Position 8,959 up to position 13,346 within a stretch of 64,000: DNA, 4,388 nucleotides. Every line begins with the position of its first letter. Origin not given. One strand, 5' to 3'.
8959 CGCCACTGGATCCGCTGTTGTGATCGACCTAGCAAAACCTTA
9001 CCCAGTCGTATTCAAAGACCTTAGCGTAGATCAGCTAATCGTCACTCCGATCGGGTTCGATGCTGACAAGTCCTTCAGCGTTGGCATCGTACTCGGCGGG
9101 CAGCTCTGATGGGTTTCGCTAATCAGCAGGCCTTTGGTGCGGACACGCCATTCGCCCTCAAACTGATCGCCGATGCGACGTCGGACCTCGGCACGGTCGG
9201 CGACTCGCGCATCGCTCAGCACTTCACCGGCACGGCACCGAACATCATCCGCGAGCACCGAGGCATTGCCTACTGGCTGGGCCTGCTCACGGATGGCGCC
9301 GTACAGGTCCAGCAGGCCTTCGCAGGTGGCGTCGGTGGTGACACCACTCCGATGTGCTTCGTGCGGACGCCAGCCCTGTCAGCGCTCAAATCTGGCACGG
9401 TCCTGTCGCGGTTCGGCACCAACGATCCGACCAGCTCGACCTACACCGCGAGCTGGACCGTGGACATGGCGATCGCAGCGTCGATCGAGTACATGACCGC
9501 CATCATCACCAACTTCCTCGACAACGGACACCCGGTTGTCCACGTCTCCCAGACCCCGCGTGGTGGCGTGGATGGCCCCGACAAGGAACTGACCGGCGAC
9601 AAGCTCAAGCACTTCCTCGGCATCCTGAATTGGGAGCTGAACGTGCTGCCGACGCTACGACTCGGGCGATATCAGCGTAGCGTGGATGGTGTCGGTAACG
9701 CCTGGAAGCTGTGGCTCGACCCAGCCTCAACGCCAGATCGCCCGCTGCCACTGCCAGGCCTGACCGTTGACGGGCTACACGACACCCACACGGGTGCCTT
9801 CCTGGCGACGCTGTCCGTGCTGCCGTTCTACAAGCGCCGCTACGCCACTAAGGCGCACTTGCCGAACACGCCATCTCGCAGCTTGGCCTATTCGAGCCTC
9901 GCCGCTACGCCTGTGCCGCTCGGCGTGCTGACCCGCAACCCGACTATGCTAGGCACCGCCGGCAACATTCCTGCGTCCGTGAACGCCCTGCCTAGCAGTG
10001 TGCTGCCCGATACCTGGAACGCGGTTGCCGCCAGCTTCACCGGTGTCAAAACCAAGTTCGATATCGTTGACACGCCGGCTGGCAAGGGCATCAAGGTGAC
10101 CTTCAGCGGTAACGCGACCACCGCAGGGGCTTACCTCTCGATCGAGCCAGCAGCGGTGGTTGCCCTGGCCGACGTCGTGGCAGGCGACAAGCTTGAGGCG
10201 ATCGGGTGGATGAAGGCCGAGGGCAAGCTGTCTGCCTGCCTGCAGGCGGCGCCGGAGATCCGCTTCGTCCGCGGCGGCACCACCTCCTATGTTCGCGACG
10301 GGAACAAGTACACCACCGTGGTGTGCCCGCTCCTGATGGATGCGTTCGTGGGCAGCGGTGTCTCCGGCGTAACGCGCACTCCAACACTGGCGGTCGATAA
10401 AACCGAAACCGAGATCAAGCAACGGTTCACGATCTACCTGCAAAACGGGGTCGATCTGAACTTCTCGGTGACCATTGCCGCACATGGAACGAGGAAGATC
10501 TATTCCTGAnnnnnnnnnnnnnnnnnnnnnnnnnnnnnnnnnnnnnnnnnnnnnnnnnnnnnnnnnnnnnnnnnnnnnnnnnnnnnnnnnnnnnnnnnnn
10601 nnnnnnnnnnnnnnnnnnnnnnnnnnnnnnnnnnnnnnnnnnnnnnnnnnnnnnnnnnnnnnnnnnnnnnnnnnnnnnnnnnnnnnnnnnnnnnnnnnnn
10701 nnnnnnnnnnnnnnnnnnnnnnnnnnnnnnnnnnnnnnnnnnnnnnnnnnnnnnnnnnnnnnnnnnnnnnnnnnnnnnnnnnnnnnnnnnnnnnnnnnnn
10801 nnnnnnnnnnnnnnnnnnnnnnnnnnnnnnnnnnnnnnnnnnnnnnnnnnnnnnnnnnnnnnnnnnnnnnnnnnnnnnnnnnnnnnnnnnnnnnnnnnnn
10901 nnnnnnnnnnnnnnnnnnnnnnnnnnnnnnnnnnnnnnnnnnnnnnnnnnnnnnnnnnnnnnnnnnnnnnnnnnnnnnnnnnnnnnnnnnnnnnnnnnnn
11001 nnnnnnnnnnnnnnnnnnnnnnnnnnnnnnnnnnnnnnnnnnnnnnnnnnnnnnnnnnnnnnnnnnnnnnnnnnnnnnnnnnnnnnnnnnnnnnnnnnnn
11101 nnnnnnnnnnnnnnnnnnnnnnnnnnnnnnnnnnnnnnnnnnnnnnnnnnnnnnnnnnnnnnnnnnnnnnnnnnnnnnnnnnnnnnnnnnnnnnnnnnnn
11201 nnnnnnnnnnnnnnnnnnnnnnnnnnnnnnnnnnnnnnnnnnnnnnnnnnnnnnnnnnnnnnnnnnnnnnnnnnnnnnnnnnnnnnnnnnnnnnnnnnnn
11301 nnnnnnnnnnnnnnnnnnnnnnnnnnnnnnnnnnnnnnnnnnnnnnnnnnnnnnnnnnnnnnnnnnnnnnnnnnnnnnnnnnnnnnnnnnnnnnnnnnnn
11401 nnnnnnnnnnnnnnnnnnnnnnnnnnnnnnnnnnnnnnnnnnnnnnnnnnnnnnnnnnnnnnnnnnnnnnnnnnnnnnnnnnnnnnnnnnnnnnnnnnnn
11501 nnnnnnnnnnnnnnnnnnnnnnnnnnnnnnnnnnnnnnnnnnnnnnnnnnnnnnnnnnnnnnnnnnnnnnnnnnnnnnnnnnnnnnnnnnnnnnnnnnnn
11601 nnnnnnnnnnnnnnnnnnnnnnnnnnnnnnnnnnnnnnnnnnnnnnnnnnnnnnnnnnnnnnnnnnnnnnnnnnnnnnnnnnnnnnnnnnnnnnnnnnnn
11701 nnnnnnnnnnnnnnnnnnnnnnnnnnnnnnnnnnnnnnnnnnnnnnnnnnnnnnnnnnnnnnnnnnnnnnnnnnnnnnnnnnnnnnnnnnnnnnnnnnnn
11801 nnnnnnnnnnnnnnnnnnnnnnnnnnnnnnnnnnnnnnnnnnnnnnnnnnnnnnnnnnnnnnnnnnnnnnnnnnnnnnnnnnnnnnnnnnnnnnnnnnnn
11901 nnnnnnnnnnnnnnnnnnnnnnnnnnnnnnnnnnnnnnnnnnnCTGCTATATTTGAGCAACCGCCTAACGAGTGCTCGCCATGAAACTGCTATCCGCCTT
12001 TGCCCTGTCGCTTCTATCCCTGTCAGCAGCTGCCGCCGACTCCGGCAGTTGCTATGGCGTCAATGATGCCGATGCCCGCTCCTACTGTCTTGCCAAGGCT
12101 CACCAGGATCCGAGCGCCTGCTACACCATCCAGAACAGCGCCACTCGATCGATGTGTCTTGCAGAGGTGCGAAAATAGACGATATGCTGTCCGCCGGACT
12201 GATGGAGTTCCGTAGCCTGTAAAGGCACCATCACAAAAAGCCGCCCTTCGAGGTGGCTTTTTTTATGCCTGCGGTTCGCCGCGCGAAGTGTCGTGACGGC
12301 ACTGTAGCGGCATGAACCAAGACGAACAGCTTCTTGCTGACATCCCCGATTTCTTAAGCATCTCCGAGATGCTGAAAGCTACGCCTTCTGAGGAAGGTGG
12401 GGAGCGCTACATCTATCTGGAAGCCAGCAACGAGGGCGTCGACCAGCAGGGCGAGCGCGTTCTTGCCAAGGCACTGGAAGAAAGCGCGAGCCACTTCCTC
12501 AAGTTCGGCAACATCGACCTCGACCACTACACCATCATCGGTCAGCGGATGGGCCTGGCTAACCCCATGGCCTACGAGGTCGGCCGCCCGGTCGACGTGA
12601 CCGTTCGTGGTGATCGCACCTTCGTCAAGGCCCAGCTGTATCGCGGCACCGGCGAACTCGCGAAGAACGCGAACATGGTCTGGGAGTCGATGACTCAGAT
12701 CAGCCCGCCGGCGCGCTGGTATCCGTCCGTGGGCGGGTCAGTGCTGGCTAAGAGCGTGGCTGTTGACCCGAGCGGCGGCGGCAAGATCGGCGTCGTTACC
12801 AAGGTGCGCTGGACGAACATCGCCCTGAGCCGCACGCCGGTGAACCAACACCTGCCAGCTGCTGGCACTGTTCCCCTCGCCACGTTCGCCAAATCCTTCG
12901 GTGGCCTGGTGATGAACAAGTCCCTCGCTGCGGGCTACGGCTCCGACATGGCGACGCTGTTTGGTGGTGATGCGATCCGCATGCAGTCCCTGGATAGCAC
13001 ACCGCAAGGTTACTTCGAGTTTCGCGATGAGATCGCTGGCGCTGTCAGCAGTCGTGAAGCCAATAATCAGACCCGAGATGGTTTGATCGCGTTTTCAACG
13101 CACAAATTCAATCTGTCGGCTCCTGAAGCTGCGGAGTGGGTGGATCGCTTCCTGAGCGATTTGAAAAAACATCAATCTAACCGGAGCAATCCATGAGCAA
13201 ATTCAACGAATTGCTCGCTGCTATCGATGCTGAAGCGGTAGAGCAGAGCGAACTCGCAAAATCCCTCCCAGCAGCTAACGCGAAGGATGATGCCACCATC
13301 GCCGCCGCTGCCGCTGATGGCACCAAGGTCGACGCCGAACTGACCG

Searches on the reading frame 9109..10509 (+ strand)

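Call 7: search_protein_families(library=pfam, proteins=[window:9109-10509:+], max_evalue=0.01)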
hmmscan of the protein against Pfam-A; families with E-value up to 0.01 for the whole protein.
window:9109-10509:+ (466 aa): 0 families

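Call 8: search_protein_families(library=phrogs, proteins=[window:9109-10509:+], max_evalue=0.001)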
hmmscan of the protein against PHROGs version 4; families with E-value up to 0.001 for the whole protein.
window:9109-10509:+ (466 aa): 1 family
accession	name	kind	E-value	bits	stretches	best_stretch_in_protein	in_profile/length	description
phrog_6102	-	moron, auxiliary metabolic gene and host takeover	1.1e-48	167.1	1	25-464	31-439/442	lipase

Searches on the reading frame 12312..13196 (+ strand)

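Call 7: search_protein_families(library=pfam, proteins=[window:12312-13196:+], max_evalue=0.01)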
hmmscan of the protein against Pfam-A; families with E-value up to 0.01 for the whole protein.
window:12312-13196:+ (294 aa): 0 families

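Call 8: search_protein_families(library=phrogs, proteins=[window:12312-13196:+], max_evalue=0.001)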
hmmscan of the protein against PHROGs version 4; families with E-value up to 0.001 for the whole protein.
window:12312-13196:+ (294 aa): 2 families
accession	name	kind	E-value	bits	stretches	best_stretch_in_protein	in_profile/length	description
phrog_1028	-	head and packaging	4.4e-31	110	1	8-292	15-276/591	head maturation protease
phrog_3698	-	unknown function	6.5e-05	23.7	1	14-74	6-68/303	-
